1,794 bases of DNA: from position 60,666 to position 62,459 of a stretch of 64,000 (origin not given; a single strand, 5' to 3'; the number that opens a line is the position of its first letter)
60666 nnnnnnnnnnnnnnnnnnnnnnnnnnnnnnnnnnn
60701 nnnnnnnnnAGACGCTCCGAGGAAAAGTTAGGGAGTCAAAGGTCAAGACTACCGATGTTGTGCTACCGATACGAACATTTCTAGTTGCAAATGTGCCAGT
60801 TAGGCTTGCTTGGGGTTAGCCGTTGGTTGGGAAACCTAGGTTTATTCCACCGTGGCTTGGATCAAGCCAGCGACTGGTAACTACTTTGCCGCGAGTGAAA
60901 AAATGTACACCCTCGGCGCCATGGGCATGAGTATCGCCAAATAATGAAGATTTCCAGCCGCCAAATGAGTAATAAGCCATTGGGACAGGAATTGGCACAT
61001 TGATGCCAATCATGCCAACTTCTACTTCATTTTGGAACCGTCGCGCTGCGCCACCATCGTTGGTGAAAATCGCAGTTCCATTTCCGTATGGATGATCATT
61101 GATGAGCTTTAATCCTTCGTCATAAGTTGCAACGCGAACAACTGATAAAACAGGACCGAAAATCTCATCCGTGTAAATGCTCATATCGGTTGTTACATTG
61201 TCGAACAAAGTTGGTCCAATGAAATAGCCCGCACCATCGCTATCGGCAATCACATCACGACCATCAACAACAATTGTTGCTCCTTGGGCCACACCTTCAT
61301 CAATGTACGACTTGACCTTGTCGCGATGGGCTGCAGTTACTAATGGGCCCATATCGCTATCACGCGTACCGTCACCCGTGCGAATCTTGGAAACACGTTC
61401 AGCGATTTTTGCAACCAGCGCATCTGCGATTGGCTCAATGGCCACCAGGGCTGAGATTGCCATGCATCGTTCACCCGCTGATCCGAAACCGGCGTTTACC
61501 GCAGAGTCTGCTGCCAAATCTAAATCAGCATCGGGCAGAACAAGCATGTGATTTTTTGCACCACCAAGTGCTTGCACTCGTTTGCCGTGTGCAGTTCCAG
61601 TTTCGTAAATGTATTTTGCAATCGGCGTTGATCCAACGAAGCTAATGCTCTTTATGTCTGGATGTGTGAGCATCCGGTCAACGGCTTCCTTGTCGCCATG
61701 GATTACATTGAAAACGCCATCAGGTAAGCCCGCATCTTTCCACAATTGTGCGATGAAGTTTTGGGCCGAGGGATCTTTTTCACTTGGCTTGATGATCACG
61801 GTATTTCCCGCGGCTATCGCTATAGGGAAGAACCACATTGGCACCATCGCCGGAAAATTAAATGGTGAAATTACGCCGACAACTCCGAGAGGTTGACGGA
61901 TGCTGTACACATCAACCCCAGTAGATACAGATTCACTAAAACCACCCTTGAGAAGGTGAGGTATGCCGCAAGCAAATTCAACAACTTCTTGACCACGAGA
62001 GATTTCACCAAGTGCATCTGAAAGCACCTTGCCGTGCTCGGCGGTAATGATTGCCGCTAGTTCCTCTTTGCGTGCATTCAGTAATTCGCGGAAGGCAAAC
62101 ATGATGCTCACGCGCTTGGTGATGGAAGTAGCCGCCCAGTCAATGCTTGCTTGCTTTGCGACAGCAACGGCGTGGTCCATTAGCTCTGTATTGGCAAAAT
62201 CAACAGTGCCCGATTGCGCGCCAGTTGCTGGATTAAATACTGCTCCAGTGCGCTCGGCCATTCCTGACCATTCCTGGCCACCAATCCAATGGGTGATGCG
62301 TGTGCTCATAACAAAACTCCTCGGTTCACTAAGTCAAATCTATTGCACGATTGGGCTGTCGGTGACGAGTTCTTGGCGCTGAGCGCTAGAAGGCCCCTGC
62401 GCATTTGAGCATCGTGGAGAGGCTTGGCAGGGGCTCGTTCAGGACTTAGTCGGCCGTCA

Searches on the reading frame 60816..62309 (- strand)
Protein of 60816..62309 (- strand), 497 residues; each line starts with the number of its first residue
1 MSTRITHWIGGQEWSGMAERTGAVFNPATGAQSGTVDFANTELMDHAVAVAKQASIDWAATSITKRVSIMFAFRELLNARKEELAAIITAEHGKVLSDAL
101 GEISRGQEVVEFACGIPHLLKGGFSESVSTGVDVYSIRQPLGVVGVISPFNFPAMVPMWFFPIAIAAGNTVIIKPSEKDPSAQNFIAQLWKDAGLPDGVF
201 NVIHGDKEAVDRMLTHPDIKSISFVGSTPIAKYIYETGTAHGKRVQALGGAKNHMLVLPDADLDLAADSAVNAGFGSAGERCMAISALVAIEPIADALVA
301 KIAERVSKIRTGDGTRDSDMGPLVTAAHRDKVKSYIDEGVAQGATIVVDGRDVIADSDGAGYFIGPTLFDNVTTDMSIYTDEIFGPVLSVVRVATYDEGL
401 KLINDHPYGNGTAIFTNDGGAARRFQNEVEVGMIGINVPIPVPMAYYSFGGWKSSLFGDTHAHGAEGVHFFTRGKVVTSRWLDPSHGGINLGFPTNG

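Call 76: search_protein_families(library=pfam, proteins=[window:60816-62309:-], max_evalue=0.00001)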
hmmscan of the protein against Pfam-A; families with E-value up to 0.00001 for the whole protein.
window:60816-62309:- (497 aa): 1 family
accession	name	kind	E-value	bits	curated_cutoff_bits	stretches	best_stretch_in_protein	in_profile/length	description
PF00171.27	Aldedh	-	5.2e-143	477.4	23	1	19-477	6-461/461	Aldehyde dehydrogenase family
